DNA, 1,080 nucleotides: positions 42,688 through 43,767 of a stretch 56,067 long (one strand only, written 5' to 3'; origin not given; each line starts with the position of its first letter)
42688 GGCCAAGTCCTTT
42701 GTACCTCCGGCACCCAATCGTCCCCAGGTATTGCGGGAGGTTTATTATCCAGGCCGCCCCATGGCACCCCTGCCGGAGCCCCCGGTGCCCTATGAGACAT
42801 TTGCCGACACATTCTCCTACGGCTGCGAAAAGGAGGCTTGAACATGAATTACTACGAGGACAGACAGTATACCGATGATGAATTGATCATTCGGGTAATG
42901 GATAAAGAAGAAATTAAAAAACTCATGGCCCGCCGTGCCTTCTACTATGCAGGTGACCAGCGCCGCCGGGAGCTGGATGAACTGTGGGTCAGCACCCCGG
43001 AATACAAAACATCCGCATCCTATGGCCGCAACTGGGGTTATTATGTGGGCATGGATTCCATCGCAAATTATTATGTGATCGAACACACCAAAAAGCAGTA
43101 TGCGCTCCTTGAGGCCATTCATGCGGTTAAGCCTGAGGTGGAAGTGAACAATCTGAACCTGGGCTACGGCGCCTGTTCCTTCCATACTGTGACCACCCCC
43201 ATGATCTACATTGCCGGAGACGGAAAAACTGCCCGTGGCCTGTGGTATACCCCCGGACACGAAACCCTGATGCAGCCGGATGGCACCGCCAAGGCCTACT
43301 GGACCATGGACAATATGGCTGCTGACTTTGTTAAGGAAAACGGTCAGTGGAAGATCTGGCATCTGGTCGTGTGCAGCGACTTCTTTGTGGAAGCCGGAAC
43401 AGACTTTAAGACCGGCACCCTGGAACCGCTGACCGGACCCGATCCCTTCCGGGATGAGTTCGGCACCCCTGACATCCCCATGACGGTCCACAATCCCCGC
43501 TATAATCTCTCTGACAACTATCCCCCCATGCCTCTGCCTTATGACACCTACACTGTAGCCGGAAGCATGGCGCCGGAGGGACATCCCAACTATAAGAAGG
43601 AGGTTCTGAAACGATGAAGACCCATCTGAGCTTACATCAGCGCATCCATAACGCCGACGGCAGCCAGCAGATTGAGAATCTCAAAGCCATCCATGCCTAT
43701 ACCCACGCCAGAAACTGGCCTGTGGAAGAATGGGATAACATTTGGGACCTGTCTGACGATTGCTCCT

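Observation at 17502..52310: Thrice-repeated, order-conserved cassette of three different NTF2-like genes (A-B-C): candidate undescribed multi-component enzyme system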

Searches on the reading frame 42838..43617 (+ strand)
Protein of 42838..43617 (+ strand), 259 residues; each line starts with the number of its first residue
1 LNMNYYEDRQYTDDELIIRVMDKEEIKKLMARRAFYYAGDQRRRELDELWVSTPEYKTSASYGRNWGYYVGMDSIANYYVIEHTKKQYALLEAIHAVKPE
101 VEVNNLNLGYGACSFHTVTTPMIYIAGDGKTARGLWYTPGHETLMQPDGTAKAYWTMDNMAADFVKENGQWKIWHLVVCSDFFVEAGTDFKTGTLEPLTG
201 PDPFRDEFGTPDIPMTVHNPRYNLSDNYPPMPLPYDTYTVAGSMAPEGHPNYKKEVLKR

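Call 4: search_protein_families(library=pfam, proteins=[window:42838-43617:+], max_evalue=1)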
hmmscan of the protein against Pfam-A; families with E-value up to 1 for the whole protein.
window:42838-43617:+ (259 aa): 3 families
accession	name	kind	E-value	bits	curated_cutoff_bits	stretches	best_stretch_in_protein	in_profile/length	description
PF13577.12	SnoaL_4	-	5.5e-11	43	24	1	20-176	3-125/126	SnoaL-like domain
PF23937.1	DUF7272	-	0.076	13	27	1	8-110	2-103/196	Family of unknown function (DUF7272)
PF15621.11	PROL5-SMR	-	0.24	12.1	25.3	1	199-245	47-90/115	Proline-rich submaxillary gland androgen-regulated family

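Call 5: search_protein_families(library=ncbifam, proteins=[window:42838-43617:+], max_evalue=1)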
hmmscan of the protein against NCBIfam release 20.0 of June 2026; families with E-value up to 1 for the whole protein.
window:42838-43617:+ (259 aa): 0 families

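Call 29: find_homologous_proteins(query=window:42838-43617:+, max_evalue=0.00001)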
Query window:42838-43617:+ (259 aa): 684 proteins with E <= 0.00001 among 881 candidates; the best 120 are listed.
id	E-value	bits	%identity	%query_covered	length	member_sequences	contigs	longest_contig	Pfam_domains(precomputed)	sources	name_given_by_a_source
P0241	6.1e-169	579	93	99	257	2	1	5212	PF13577.13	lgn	-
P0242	8.4e-165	565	91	99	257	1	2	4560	PF13577.13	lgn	-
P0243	3.2e-156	537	85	99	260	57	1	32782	PF13577.13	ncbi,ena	-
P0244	1.3e-154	532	86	99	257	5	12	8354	PF13577.13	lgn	-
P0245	7.2e-154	529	85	99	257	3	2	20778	PF13577.13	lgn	-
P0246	8.1e-154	529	86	99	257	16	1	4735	PF13577.13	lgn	-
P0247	2.1e-153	528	85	99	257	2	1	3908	PF13577.13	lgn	-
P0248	6.3e-153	526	84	99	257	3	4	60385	PF13577.13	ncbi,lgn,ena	-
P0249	1.0e-152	525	85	99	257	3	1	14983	PF13577.13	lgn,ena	-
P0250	1.3e-152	525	85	99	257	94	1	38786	PF13577.13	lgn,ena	-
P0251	1.9e-152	524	84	99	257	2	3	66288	PF13577.13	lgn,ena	-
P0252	2.8e-152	524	84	99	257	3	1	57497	PF13577.13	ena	-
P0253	8.7e-152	522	84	99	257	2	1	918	PF13577.13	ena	-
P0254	2.8e-151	521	84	99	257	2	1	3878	PF13577.13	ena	-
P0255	2.1e-150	518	85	99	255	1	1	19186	PF13577.13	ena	-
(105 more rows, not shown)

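Call 38: search_solved_structures(query=A3, max_evalue=10, show_alignments=3)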
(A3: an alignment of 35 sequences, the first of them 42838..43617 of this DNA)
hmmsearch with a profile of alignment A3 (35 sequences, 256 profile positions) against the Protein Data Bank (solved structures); distinct sequences matched with E-value up to 10: 4.
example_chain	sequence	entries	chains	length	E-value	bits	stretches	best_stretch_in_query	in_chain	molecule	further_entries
8abt_A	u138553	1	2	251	0.00086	21.8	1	117-177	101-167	SnoaL-like domain-containing protein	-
8abu_A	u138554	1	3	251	0.0014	21.1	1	118-177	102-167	SnoaL-like domain-containing protein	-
8abv_A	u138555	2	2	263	0.0015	21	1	117-174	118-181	SnoaL-like domain-containing protein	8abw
2rfr_A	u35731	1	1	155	0.57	12.5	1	14-53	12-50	Uncharacterized protein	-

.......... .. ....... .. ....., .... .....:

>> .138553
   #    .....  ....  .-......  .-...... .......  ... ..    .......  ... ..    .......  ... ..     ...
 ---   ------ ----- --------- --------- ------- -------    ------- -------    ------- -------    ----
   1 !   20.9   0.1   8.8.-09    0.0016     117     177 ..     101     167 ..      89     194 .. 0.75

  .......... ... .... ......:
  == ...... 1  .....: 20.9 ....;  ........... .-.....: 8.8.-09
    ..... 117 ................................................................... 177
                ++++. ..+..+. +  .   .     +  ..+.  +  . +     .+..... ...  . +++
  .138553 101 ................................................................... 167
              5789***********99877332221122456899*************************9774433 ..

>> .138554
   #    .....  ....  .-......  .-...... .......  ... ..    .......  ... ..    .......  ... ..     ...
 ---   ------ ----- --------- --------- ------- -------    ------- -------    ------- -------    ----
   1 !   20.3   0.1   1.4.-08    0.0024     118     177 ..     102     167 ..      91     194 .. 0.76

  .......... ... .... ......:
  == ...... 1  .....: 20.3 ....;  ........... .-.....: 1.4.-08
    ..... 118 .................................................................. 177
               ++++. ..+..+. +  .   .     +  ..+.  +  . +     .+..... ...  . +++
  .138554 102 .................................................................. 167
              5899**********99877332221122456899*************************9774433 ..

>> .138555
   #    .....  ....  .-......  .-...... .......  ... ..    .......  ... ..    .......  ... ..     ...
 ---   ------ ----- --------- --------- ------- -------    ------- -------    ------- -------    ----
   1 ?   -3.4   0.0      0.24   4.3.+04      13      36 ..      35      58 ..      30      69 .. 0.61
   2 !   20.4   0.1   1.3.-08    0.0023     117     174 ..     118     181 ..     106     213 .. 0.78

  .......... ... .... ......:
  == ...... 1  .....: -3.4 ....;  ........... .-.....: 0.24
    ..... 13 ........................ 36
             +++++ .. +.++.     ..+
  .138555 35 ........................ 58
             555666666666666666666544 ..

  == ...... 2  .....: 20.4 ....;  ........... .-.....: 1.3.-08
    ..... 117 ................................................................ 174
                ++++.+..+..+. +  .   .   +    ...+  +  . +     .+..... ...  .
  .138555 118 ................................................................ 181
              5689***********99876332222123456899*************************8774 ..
